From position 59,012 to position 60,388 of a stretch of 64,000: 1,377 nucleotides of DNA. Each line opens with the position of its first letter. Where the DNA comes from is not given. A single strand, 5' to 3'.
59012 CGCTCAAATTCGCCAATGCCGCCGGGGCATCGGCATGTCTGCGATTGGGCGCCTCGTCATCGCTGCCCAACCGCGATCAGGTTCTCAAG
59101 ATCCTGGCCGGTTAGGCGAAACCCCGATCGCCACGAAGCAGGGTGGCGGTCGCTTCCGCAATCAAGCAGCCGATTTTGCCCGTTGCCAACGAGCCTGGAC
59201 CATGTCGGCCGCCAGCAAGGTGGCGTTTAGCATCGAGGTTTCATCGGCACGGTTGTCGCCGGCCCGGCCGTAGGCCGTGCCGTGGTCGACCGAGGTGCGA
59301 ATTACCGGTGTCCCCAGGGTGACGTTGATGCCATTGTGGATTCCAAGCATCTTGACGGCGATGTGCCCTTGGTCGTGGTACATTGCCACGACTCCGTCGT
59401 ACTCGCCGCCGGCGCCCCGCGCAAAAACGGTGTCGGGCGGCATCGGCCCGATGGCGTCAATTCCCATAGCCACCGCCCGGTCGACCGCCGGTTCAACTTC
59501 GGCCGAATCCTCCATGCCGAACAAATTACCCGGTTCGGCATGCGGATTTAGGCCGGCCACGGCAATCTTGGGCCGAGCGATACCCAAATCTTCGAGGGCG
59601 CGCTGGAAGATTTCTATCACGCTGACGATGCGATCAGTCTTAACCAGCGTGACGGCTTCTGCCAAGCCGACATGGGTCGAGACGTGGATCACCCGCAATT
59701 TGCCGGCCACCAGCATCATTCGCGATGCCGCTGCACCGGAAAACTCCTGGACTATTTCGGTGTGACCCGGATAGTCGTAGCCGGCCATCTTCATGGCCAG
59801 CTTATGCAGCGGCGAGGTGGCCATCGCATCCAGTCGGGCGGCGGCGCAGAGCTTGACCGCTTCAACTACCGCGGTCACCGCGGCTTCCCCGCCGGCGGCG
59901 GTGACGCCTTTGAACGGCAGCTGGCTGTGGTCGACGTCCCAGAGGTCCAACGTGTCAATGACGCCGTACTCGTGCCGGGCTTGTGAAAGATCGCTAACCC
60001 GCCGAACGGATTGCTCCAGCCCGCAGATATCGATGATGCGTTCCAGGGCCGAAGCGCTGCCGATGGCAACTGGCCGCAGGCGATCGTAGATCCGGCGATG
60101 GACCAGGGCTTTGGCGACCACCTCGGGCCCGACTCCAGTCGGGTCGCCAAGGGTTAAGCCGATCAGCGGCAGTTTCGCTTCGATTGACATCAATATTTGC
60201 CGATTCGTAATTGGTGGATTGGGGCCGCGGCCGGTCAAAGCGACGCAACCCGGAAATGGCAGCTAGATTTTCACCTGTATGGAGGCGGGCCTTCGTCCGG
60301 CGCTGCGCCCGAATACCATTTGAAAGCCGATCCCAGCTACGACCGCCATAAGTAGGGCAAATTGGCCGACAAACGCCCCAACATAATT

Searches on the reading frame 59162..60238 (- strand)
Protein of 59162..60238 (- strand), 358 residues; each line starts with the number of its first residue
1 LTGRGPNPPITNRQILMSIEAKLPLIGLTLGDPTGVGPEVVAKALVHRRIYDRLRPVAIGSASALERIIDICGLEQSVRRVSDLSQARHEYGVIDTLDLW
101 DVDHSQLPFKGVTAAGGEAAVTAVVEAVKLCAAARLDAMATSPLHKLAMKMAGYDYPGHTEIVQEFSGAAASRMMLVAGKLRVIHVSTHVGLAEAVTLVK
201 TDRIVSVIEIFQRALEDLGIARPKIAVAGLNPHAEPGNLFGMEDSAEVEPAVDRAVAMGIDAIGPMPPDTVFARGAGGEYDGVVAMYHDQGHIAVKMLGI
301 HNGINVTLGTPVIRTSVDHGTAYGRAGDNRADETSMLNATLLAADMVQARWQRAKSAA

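Call 62: search_protein_families(library=pfam, proteins=[window:59162-60238:-])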
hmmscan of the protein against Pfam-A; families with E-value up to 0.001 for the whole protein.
window:59162-60238:- (358 aa): 1 family
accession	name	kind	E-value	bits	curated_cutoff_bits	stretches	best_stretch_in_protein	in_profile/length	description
PF04166.17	PdxA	-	7.2e-94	314.8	27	1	54-343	3-286/286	Pyridoxal phosphate biosynthetic protein PdxA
